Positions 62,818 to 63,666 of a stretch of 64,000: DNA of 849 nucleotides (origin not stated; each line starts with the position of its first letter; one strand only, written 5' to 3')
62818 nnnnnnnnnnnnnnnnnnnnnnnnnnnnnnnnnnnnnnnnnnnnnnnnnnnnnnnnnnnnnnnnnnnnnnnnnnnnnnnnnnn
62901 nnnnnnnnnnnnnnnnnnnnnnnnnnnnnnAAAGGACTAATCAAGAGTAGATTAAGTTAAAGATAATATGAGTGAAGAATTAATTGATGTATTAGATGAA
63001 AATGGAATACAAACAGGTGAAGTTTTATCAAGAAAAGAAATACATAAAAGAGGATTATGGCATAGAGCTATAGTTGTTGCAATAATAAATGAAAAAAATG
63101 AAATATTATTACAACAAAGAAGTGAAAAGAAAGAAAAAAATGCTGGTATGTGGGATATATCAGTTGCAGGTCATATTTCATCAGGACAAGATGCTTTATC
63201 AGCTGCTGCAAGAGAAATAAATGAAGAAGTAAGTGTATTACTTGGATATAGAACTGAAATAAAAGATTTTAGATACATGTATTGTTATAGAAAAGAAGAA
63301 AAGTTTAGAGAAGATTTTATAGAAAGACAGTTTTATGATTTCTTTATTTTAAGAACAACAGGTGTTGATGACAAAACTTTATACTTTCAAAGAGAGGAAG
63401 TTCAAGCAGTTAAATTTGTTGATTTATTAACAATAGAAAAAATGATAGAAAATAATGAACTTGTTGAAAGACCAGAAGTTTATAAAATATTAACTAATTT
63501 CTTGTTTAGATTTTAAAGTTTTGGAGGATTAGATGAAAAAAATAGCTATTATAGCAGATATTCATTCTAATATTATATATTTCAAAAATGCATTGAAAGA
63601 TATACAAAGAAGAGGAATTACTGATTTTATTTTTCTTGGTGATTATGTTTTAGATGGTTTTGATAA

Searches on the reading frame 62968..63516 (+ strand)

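Call 26: search_protein_families(library=pfam, proteins=[window:62968-63516:+], max_evalue=0.01)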
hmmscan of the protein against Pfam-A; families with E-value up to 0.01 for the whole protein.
window:62968-63516:+ (182 aa): 1 family
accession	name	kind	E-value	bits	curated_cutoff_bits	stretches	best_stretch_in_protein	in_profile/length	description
PF00293.34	NUDIX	-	3.4e-16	59.9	21.1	1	32-156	3-118/134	NUDIX domain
